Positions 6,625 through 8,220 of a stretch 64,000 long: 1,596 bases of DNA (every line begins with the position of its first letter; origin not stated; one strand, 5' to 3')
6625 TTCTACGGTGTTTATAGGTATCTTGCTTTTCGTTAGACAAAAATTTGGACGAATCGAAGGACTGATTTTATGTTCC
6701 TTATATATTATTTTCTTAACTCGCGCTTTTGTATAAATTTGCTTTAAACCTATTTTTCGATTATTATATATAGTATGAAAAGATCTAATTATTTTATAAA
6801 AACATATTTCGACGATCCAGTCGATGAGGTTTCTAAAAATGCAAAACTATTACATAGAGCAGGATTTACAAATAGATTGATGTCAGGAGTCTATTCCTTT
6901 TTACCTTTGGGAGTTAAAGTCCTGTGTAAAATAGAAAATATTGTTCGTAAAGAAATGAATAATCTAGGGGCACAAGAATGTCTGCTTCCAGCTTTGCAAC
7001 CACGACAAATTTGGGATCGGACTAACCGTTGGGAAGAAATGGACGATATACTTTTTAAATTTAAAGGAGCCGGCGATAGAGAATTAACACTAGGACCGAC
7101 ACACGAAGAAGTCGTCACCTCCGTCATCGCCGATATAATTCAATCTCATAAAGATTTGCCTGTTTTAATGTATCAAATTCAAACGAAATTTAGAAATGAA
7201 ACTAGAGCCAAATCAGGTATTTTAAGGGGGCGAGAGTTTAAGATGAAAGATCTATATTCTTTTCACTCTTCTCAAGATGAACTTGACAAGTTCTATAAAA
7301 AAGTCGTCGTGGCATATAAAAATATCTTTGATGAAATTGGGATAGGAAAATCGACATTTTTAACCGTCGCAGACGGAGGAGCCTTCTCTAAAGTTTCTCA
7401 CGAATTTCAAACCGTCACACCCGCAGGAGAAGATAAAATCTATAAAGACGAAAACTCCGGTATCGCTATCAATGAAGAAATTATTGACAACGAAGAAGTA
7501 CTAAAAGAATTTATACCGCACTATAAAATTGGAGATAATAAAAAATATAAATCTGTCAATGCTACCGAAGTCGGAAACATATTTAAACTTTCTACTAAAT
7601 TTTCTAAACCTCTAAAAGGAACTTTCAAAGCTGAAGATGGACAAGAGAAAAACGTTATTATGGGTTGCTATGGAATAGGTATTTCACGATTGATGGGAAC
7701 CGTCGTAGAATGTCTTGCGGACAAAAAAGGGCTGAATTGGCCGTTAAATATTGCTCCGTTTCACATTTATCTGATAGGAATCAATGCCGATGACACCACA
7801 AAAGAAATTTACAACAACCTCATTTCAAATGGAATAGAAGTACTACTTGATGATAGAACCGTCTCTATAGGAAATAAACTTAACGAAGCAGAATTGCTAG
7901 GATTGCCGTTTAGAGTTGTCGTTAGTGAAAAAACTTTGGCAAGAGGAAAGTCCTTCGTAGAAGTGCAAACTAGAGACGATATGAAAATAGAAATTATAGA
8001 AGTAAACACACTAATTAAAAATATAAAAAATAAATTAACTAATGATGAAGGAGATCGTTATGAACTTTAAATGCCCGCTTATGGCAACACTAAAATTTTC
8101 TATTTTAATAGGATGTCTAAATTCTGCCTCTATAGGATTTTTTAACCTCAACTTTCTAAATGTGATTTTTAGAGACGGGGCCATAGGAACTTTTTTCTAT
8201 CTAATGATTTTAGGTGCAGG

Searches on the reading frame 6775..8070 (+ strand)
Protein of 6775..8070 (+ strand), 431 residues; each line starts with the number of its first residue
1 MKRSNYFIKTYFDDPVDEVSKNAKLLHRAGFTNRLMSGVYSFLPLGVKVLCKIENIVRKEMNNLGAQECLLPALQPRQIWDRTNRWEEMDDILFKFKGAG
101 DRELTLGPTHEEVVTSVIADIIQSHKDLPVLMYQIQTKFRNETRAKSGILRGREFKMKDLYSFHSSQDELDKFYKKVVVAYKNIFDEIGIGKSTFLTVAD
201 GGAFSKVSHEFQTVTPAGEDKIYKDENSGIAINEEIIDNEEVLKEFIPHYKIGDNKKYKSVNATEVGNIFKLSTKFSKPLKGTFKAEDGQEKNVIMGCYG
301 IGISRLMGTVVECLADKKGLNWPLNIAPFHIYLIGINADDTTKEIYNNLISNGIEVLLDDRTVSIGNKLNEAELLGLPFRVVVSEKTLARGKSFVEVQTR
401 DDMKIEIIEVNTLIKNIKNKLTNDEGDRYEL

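Call 4: search_protein_families(library=pfam, proteins=[window:6775-8070:+], max_evalue=0.01)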
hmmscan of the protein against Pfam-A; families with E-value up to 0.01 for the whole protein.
window:6775-8070:+ (431 aa): 2 families
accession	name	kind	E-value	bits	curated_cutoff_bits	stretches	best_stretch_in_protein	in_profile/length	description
PF00587.30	tRNA-synt_2b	-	9.9e-35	120.6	29.3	1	94-312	1-177/179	tRNA synthetase class II core domain (G, H, P, S and T)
PF03129.25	HGTP_anticodon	-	1.7e-15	57.4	21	1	334-419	7-93/94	Anticodon binding domain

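Call 6: search_protein_families(library=ncbifam, proteins=[window:6775-8070:+], max_evalue=0.01)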
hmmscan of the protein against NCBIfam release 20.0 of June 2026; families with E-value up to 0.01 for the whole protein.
window:6775-8070:+ (431 aa): 13 families
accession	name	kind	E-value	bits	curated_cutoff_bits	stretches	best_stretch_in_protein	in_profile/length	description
NF006625.0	PRK09194.1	equivalog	1.7e-134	449.8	558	2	1-239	1-238/559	proline--tRNA ligase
TIGR00409.1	proS_fam_II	equivalog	1.9e-125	419.9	306.7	2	1-239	1-238/568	proline--tRNA ligase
NF008979.1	PRK12325.1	exception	1.9e-112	376.3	550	1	1-417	1-436/437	proline--tRNA ligase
TIGR00408.1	proS_fam_I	equivalog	6.7e-38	130.8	437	2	36-188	27-185/475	proline--tRNA ligase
TIGR00418.1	thrS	equivalog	2.3e-29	102.8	383.65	1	31-420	185-564/565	threonine--tRNA ligase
NF003211.1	PRK04173.1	equivalog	1.8e-16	60.1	312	2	317-415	353-452/454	glycine--tRNA ligase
NF003068.0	PRK03991.1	equivalog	2.4e-16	59.2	484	1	117-422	296-593/613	threonine--tRNA ligase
TIGR00389.1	glyS_dimeric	equivalog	6.2e-15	54.7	243.3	2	317-420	460-564/565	glycine--tRNA ligase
TIGR00442.1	hisS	equivalog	2.4e-11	43.3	286.75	1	36-209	3-170/406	histidine--tRNA ligase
NF011500.0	PRK14938.1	equivalog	1.9e-06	27.1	362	1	317-418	263-364/387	Ser-tRNA(Thr) hydrolase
TIGR00414.1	serS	equivalog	8.1e-06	25.1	301.65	1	59-189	185-315/418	serine--tRNA ligase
NF011484.0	PRK14894.1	equivalog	5.3e-05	21.5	1050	0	122-194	158-229/539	glycine--tRNA ligase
NF002120.0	PRK00960.1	equivalog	8.8e-05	21.2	611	0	26-86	202-264/518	serine--tRNA ligase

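Call 7: find_encoding_contigs(protein=window:6775-8070:+, flank=10000, max_places=10)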
Protein window:6775-8070:+ (431 aa): no gene with exactly this product is on record in the collection.
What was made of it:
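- Tried and rejected: Not on record (call 7).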

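Call 8: find_related_loci(query=window:6775-8067:+, collection=genome_contigs, flank=10000)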
Query window:6775-8067:+ (431 aa) in genome_contigs; peptide patterns used: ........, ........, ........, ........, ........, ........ (x = any residue, [..] = any of these).
113 stretches matched a pattern; 12 encode a relative of the query (tblastn E <= 1e-3); 12 distinct loci.
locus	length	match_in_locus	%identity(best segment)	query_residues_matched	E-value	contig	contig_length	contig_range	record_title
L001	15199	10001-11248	49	1-419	1e-128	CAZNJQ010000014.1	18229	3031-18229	MAG TPA_asm: uncultured Candidatus Saccharibacteria bacterium isolate ERP119705_co17_656 genome assembly, contig: NODE_3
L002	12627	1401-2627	47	1-415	4e-125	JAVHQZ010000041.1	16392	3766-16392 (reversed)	MAG: Candidatus Paceibacterota bacterium isolate WB01no18_49_12 NODE_1856_length_16392_cov_7.735508, whole genome shotgu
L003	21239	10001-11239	48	1-418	1e-124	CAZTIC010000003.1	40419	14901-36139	MAG TPA_asm: uncultured Gammaproteobacteria bacterium isolate SRP191223_co1_14 genome assembly, contig: NODE_667_length_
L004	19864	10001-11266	47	1-418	2e-121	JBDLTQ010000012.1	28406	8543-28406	MAG: Candidatus Parcubacteria bacterium isolate lewisrun_2019_sw_WHONDRS-S19S_0014_B_bin.23 scaffold_1589335, whole geno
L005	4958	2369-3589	47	1-414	2e-121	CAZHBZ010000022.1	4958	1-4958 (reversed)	MAG TPA_asm: uncultured Candidatus Saccharibacteria bacterium isolate SRP278252_co2_848 genome assembly, contig: NODE_36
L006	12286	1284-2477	48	1-413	4e-120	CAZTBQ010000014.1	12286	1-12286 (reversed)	MAG TPA_asm: uncultured Candidatus Saccharibacteria bacterium isolate SRP278252_co1_800 genome assembly, contig: NODE_91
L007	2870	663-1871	47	4-417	8e-123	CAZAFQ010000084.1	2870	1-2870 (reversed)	MAG TPA_asm: uncultured Candidatus Saccharibacteria bacterium isolate binchicken_co173_346 genome assembly, contig: NODE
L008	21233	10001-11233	48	1-418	2e-124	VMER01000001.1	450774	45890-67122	MAG: Parcubacteria group bacterium LiPW_15 LiPW15_scaffold_6, whole genome shotgun sequence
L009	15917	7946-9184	47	1-413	6e-116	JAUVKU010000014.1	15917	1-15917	MAG: bacterium isolate CSMAG_488 CSMAG_488_k141_1466334_length_15917_cov_13.0000, whole genome shotgun sequence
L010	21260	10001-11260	43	1-419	1e-107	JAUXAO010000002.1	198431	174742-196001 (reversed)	MAG: bacterium isolate CSMAG_2764 CSMAG_2764_k141_340157_length_198431_cov_36.2864, whole genome shotgun sequence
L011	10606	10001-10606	55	1-202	3e-68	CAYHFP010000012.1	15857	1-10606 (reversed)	MAG TPA_asm: uncultured Candidatus Saccharibacteria bacterium isolate ERP119705_co12_151 genome assembly, contig: NODE_4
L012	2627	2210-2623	22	36-169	6e-5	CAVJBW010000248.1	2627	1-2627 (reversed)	Lachnospiraceae bacterium isolate H07616-L1_cleanbin_000058 genome assembly, contig: Spades_H07616-L1_contig_23987, whol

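Call 51: find_related_loci(query=window:6775-8067:+, collection=metagenome_contigs, flank=10000)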
Query window:6775-8067:+ (431 aa) in metagenome_contigs; peptide patterns used: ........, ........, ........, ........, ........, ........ (x = any residue, [..] = any of these).
324 stretches matched a pattern; 20 encode a relative of the query (tblastn E <= 1e-3); 20 distinct loci.
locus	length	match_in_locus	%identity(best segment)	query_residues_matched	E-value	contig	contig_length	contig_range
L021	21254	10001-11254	50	1-423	3e-133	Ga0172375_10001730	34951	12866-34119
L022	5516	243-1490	49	1-419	4e-129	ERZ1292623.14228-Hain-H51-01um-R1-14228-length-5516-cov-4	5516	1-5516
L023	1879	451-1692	49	1-418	7e-135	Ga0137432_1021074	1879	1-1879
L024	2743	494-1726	48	1-418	4e-130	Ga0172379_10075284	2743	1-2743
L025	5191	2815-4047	48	1-419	5e-124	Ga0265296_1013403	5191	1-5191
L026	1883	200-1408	47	4-417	2e-126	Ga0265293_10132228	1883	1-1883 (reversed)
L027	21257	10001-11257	45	1-418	4e-113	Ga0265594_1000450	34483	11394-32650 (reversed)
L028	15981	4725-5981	45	1-418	4e-113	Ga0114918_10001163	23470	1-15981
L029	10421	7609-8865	45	1-418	3e-112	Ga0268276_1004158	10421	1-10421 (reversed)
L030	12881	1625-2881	45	1-418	2e-111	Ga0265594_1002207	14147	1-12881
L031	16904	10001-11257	45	1-418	1e-110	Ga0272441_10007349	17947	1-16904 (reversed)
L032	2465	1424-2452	51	1-346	8e-112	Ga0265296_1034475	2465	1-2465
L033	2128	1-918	48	103-414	1e-91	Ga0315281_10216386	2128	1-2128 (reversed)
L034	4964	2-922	46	84-408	4e-83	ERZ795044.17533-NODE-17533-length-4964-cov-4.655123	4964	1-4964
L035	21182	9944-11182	48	1-418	1e-124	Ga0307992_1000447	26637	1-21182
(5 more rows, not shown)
